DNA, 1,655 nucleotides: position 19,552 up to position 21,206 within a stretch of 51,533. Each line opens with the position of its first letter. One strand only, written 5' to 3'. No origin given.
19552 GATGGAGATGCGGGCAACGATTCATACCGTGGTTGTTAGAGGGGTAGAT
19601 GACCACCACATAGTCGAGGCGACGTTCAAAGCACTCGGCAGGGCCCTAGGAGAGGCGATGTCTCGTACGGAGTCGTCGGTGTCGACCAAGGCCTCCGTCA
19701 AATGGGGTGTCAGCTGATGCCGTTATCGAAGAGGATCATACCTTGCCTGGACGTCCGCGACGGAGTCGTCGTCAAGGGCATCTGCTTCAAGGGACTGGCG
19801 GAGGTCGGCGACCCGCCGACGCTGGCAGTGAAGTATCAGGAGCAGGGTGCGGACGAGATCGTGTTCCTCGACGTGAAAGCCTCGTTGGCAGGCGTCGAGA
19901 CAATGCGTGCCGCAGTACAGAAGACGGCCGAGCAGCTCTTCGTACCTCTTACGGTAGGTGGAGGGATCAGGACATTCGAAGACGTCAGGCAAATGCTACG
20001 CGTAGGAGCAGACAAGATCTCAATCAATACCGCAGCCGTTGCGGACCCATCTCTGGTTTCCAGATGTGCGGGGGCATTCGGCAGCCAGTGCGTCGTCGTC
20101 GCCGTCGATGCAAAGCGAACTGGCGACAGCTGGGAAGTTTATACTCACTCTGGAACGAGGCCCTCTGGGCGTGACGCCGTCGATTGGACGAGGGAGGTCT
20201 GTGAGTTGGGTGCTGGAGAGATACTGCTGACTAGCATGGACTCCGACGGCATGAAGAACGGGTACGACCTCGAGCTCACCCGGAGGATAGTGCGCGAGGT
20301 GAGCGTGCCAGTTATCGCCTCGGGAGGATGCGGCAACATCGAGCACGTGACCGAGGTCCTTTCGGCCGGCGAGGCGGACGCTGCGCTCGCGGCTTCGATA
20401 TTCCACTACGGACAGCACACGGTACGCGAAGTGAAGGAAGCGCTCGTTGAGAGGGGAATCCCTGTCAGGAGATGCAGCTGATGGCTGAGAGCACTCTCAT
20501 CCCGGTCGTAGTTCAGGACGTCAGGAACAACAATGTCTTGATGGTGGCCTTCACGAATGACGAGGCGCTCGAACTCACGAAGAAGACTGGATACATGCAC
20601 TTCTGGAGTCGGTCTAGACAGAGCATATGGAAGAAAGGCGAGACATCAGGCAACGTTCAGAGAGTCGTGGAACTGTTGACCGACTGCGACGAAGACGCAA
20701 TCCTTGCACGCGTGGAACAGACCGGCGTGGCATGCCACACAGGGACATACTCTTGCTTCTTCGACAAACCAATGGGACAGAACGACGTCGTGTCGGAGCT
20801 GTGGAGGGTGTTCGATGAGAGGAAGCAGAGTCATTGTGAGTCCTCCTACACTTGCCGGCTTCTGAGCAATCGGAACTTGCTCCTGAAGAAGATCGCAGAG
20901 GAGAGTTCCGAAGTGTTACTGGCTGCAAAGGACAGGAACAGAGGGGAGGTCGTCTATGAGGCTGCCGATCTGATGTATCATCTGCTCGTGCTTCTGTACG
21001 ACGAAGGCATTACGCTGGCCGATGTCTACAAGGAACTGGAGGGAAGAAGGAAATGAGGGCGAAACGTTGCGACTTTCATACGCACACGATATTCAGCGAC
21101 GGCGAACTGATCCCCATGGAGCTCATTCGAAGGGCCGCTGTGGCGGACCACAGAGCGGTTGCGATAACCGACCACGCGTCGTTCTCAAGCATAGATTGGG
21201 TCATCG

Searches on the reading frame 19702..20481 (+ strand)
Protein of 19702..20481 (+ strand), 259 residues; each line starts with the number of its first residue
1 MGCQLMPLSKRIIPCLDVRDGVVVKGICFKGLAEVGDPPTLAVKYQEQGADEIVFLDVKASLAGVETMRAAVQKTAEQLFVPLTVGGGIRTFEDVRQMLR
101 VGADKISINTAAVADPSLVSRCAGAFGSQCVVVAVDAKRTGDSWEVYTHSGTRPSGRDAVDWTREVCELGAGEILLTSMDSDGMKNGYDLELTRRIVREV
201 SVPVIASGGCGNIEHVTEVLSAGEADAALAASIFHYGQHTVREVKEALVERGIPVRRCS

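Call 27: search_protein_families(library=pfam, proteins=[window:19702-20481:+], max_evalue=1e-8)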
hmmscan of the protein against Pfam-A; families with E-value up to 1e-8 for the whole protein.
window:19702-20481:+ (259 aa): 2 families
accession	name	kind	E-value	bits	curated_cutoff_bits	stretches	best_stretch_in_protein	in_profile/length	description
PF00977.27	His_biosynth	-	4.5e-80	268.8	23.6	1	11-239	1-227/228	Histidine biosynthesis protein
PF03060.21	NMO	-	1.8e-09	37.9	28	0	159-234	145-226/331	Nitronate monooxygenase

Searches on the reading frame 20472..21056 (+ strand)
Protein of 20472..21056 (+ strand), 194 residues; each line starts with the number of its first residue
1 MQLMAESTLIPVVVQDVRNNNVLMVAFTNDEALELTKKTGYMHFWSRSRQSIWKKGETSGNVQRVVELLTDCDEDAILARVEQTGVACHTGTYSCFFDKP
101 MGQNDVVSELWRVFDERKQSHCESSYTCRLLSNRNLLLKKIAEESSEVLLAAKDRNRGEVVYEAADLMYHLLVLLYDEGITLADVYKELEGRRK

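Call 27: search_protein_families(library=pfam, proteins=[window:20472-21056:+], max_evalue=1e-8)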
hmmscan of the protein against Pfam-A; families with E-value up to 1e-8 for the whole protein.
window:20472-21056:+ (194 aa): 2 families
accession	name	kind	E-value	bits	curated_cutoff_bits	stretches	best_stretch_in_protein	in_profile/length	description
PF01502.23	PRA-CH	-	3.3e-34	117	27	1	24-97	1-74/74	Phosphoribosyl-AMP cyclohydrolase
PF01503.22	PRA-PH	-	9.3e-23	80.9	21.3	1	107-192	1-85/86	Phosphoribosyl-ATP pyrophosphohydrolase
